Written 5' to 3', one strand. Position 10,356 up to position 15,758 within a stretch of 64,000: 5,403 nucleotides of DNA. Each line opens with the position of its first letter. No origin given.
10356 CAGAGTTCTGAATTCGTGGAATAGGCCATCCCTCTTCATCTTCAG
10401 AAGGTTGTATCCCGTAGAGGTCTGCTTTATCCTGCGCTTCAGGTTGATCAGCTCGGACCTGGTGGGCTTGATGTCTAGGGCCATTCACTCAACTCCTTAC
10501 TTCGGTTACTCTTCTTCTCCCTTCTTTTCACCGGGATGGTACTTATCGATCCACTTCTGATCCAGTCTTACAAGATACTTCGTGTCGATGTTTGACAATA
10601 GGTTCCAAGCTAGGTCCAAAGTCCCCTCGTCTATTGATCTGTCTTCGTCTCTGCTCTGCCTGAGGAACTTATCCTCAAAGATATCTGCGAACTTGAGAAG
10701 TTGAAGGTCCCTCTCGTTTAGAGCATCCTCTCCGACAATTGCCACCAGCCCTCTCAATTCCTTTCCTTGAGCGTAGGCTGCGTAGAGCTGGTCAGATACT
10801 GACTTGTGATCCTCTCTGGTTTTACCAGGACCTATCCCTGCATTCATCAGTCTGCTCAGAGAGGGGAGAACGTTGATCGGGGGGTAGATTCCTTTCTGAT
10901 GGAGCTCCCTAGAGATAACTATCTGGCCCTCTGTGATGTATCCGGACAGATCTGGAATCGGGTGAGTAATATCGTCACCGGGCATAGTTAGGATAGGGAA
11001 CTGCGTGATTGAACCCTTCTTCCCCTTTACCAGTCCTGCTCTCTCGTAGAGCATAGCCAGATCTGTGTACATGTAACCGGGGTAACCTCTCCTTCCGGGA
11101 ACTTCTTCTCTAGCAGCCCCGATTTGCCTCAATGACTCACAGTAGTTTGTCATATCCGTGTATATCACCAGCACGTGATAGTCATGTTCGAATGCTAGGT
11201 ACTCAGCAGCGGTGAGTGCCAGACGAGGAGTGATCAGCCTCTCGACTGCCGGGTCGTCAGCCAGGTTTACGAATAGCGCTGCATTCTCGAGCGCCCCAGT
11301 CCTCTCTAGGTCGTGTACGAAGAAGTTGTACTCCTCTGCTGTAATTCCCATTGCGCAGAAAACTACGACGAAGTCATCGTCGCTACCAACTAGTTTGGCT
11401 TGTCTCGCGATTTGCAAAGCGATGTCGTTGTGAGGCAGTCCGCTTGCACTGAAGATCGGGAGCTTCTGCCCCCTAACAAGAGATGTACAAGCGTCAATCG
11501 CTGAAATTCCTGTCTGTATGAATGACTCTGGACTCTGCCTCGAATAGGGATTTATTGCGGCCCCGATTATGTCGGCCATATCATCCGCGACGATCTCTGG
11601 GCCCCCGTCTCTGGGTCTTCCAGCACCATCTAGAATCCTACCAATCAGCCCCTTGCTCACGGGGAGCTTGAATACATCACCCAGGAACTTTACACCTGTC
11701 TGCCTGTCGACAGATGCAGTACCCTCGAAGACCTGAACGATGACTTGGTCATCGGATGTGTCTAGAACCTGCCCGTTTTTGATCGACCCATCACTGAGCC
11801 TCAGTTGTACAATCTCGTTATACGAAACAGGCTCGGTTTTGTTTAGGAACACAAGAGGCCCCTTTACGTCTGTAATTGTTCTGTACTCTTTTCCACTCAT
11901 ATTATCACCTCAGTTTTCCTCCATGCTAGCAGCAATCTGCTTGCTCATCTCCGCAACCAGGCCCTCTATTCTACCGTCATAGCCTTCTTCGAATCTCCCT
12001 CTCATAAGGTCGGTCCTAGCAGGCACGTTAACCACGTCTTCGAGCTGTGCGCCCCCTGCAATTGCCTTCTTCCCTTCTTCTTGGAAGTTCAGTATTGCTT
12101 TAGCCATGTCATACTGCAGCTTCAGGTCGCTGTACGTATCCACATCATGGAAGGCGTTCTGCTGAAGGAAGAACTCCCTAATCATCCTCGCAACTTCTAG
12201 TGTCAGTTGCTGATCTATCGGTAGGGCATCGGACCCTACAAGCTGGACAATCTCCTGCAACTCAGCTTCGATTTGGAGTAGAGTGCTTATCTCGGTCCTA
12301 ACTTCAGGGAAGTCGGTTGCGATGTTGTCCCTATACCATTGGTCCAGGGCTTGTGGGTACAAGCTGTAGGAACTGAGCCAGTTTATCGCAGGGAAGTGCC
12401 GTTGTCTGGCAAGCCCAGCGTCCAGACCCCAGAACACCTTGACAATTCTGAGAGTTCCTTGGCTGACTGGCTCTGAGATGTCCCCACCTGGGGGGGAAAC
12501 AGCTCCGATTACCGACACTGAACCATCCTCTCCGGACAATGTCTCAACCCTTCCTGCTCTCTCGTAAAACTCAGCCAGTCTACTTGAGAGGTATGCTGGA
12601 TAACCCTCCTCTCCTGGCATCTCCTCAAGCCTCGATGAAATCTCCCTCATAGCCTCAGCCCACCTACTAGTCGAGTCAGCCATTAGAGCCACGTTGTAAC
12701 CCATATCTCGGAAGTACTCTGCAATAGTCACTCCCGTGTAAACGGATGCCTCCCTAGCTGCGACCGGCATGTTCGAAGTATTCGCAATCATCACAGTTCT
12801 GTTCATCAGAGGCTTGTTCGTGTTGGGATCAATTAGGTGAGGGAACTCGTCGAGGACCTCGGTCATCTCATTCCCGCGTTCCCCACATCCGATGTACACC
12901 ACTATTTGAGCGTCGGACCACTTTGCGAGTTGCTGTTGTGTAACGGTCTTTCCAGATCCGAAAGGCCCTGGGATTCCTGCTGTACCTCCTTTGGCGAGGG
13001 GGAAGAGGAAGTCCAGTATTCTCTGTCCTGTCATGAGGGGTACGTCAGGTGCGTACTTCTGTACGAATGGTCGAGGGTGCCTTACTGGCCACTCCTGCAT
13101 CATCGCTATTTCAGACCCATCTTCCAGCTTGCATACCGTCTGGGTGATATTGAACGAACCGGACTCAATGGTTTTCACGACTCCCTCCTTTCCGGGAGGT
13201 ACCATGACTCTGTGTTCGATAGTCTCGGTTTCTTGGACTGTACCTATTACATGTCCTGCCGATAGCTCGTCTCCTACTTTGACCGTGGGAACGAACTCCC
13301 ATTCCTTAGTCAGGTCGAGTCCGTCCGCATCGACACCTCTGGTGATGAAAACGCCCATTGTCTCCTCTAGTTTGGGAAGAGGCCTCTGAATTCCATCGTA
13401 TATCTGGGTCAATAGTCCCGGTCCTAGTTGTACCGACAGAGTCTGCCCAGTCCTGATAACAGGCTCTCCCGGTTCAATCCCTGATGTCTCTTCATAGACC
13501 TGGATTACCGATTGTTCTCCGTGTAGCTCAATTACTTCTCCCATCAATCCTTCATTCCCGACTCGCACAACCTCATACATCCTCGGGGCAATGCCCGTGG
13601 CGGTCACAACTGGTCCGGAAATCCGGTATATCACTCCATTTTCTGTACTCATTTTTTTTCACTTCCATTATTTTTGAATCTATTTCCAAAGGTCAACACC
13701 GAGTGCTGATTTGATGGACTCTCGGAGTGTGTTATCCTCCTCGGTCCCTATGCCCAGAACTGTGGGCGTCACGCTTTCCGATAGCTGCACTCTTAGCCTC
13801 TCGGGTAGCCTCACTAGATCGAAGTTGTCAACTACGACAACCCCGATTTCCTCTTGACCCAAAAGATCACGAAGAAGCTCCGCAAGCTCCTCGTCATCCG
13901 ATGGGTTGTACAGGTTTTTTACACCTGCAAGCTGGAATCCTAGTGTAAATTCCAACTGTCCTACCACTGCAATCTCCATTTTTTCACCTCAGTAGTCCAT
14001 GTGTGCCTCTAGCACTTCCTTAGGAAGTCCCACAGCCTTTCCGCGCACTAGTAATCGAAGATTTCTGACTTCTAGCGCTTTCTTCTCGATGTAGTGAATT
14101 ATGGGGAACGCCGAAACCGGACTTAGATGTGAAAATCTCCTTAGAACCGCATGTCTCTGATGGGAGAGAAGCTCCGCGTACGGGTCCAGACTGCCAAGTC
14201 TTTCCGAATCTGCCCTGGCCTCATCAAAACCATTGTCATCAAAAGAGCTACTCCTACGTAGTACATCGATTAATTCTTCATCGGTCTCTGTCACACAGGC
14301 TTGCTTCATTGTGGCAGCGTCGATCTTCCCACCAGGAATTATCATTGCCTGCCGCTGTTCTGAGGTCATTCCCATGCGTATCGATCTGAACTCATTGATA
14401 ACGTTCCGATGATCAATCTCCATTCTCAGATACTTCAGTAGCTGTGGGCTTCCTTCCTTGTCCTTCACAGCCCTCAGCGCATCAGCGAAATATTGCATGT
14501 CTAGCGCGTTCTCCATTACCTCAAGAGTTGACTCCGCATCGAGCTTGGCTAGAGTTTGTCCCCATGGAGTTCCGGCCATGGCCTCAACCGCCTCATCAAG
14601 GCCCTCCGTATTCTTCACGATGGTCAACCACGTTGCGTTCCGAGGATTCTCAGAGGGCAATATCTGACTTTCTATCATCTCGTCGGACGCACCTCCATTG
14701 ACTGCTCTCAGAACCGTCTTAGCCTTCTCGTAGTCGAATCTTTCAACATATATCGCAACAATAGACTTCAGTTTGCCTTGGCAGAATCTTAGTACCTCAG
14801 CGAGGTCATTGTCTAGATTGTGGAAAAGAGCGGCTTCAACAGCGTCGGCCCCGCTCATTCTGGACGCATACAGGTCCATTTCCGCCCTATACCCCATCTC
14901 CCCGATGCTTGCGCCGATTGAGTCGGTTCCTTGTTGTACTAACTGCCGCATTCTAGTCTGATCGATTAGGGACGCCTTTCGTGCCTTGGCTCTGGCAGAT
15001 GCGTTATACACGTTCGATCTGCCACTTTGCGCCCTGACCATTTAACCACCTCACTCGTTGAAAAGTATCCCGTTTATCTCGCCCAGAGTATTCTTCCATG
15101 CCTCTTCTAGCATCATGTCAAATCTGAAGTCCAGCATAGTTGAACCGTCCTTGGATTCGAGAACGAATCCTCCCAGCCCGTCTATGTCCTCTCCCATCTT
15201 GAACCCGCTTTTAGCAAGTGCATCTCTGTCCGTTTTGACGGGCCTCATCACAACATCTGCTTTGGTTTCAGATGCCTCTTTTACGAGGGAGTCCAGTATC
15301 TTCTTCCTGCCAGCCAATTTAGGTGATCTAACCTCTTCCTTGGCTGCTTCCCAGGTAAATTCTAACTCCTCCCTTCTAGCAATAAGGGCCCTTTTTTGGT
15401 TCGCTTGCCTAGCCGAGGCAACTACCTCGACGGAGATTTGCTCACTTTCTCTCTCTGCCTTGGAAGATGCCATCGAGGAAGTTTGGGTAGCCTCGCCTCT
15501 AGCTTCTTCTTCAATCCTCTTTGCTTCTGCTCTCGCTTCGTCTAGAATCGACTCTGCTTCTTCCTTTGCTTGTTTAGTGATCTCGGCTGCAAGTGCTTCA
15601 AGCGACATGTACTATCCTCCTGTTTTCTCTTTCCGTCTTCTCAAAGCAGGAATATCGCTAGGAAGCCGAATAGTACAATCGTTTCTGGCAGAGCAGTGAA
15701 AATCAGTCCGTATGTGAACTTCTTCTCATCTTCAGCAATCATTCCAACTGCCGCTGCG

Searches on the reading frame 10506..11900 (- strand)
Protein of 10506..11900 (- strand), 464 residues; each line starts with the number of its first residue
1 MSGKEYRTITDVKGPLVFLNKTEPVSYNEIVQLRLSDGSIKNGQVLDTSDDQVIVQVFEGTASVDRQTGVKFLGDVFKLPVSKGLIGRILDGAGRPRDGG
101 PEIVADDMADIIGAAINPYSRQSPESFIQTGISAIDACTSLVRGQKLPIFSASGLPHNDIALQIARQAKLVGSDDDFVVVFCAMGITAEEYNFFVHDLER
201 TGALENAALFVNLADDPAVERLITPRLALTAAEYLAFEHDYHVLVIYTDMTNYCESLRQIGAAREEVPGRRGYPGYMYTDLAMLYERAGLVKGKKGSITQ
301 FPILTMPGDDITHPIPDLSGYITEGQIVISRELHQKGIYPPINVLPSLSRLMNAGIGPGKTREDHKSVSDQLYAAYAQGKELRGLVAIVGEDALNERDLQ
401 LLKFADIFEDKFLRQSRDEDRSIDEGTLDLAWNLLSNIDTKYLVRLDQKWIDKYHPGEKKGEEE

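Call 28: search_protein_families(library=pfam, proteins=[window:10506-11900:-], max_evalue=0.001)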
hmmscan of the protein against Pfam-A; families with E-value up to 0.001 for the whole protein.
window:10506-11900:- (464 aa): 3 families
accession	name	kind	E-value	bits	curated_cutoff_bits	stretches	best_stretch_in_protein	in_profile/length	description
PF00006.31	ATP-synt_ab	-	3.5e-78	262.5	29.5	1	131-349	1-213/213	ATP synthase alpha/beta family, nucleotide-binding domain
PF22919.1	ATP-synt_VA_C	-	3.1e-28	98.2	24.7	1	355-454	2-100/101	C-terminal domain of V and A type ATP synthase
PF02874.29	ATP-synt_ab_N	-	2.5e-11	44.4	20.9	1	9-74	1-69/69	ATP synthase alpha/beta family, beta-barrel domain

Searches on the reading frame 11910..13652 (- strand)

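Call 28: search_protein_families(library=pfam, proteins=[window:11910-13652:-], max_evalue=0.001)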
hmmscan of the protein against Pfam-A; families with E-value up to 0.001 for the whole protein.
window:11910-13652:- (580 aa): 4 families
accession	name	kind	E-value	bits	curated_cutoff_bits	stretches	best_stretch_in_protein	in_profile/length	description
PF00006.31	ATP-synt_ab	-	7.9e-76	254.8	29.5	1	209-430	1-213/213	ATP synthase alpha/beta family, nucleotide-binding domain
PF16886.11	ATP-synt_ab_Xtn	-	1e-29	102.5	25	1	110-191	2-88/88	ATPsynthase alpha/beta subunit barrel-sandwich domain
PF22919.1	ATP-synt_VA_C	-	4.4e-25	88.1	24.7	1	437-536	1-96/101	C-terminal domain of V and A type ATP synthase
PF02874.29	ATP-synt_ab_N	-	1.3e-16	61.2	20.9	1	8-69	1-69/69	ATP synthase alpha/beta family, beta-barrel domain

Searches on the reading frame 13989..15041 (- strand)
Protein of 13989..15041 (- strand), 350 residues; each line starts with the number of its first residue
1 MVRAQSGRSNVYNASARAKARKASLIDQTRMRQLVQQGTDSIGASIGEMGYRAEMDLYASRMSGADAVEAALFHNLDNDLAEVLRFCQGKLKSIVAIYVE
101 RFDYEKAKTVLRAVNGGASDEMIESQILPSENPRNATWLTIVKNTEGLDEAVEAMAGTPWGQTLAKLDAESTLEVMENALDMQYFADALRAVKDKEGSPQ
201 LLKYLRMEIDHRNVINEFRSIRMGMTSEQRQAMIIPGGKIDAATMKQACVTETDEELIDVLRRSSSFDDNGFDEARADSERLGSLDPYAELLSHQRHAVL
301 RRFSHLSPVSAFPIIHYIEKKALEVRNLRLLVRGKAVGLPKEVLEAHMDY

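Call 28: search_protein_families(library=pfam, proteins=[window:13989-15041:-], max_evalue=0.001)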
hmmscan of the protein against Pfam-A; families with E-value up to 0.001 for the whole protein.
window:13989-15041:- (350 aa): 1 family
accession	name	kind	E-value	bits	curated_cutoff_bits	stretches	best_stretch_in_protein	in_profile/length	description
PF01992.21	vATP-synt_AC39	-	2.2e-53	182.2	29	1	15-345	2-337/339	ATP synthase (C/AC39) subunit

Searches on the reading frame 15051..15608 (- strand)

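Call 28: search_protein_families(library=pfam, proteins=[window:15051-15608:-], max_evalue=0.001)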
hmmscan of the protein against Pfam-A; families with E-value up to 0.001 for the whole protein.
window:15051-15608:- (185 aa): 1 family
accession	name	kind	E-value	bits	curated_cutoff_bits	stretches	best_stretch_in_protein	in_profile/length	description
PF01991.23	vATP-synt_E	-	1.2e-08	35.1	24.2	1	9-183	1-199/199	ATP synthase (E/31 kDa) subunit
